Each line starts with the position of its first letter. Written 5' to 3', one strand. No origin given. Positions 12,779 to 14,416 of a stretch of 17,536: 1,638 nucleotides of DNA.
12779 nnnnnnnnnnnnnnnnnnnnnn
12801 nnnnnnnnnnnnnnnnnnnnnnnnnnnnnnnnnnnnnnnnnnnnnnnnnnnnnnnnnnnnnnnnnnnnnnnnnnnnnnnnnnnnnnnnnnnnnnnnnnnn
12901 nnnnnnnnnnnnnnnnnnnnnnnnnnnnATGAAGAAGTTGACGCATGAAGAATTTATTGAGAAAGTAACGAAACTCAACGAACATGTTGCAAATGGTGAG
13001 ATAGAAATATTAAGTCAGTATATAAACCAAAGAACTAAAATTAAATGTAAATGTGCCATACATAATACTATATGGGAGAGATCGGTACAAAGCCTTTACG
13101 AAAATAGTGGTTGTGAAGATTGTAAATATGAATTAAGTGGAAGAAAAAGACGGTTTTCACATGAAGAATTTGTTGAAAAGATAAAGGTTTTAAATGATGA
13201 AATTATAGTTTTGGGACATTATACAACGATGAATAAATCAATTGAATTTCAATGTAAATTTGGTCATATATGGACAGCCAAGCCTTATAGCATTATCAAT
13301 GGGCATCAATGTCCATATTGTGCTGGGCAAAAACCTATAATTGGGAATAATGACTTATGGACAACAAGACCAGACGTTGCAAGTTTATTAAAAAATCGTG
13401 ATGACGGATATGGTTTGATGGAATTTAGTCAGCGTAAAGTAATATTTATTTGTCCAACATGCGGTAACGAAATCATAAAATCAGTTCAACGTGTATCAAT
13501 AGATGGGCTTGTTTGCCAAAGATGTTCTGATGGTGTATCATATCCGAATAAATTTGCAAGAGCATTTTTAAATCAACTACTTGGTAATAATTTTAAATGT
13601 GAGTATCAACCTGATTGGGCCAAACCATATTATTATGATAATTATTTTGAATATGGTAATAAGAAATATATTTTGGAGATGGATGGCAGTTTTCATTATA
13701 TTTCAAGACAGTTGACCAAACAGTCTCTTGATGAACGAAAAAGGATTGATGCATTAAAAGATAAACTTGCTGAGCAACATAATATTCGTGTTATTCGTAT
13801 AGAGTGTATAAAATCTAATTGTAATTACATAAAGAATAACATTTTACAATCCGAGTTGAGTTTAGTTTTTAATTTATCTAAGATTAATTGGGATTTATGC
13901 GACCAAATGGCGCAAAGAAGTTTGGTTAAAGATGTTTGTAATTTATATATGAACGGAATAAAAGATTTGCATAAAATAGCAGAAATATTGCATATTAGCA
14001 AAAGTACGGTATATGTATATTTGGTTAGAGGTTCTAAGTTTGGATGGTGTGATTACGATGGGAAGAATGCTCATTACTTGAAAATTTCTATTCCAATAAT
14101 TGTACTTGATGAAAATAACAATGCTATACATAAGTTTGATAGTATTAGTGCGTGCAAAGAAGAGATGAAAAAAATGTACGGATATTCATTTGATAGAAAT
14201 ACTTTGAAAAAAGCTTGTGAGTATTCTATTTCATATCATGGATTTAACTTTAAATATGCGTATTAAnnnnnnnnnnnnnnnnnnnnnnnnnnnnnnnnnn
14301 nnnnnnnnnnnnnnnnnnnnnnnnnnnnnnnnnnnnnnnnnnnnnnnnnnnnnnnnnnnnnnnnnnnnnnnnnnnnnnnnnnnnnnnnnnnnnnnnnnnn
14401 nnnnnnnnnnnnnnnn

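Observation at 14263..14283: Second copy of the 21-nt element, overlapping the stop codon of the zinc-ribbon endonuclease gene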

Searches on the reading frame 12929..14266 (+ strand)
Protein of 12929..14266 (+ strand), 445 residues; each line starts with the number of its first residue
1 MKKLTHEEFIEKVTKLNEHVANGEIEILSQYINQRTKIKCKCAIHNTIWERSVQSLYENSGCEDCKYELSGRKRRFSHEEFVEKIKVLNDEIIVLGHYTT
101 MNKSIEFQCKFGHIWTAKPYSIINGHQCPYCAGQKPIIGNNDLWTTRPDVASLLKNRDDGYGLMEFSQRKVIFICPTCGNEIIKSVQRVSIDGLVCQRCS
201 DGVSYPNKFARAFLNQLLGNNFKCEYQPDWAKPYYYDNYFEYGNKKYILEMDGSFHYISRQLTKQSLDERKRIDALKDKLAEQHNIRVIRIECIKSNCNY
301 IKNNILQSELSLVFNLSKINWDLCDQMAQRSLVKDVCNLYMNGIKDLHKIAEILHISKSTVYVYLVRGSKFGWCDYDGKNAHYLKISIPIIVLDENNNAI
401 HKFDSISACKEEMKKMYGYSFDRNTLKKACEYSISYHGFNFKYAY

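Call 14: search_protein_families(library=pfam, proteins=[window:12929-14266:+], max_evalue=0.01)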
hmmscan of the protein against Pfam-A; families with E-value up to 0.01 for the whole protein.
window:12929-14266:+ (445 aa): 5 families
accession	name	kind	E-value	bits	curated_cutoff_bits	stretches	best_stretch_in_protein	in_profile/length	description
PF14311.12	DUF4379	-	7e-11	42.6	24.5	1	102-134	23-56/56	Probable Treble clef zinc finger domain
PF07453.19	NUMOD1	-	0.0018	18.9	22.8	0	388-408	1-21/37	NUMOD1 domain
PF08274.17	Zn_Ribbon_YjdM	-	0.0043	17.5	30.8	0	171-182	18-29/30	PhnA Zinc-Ribbon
PF07754.17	HVO_2753_ZBP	-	0.0056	16.9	33.2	1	168-199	12-45/46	Small zinc finger protein HVO_2753-like, Zn-binding pocket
PF02796.21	HTH_7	-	0.0088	16.6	23.8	0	336-365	14-42/45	Helix-turn-helix domain of resolvase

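Call 15: search_protein_families(library=phrogs, proteins=[window:12929-14266:+], max_evalue=0.001)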
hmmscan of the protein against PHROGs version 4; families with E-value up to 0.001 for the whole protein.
window:12929-14266:+ (445 aa): 5 families
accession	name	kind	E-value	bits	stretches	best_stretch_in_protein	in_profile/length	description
phrog_559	-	DNA, RNA and nucleotide metabolism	6.4e-44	151.7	1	1-319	120-421/607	HNH endonuclease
phrog_4538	-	unknown function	5.8e-34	118.7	1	11-368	44-392/447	-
phrog_681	-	DNA, RNA and nucleotide metabolism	6.2e-17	62.4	1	8-138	304-433/576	endonuclease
phrog_9084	-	DNA, RNA and nucleotide metabolism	6.6e-07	30.6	1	170-308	27-167/187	homing endonuclease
phrog_7140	-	DNA, RNA and nucleotide metabolism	1.7e-05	24.7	1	236-303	156-223/423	intron encoded nuclease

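Call 62: find_encoding_contigs(protein=window:12929-14266:+, flank=4000, max_places=8)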
Protein window:12929-14266:+ (445 aa): 2 contigs read that carry it; 2 places shown.
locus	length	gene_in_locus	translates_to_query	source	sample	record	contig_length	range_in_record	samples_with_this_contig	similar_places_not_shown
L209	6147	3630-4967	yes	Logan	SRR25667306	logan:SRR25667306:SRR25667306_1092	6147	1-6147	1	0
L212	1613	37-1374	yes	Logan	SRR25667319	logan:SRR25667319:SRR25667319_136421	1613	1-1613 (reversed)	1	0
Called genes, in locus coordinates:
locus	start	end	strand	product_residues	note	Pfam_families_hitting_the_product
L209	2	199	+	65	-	?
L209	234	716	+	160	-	PF05265:DUF723 (weak), PF25206:DUF7836 (faint)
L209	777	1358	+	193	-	-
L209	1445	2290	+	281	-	PF18454:Mtd_N (faint)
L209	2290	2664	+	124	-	-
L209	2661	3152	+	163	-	-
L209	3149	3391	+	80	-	-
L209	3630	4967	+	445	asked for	PF05265:DUF723 (faint), PF14311:DUF4379 (faint)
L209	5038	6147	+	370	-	?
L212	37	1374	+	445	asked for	PF05265:DUF723 (faint), PF14311:DUF4379 (faint)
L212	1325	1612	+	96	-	?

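Call 72: search_solved_structures(query=window:12929-14266:+, max_evalue=1)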
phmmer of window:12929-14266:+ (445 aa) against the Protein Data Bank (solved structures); distinct sequences matched with E-value up to 1: 0.

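Call 73: search_protein_families(library=ncbifam, proteins=[window:12929-14266:+], max_evalue=0.01)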
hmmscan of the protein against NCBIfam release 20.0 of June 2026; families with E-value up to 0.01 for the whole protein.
window:12929-14266:+ (445 aa): 0 families
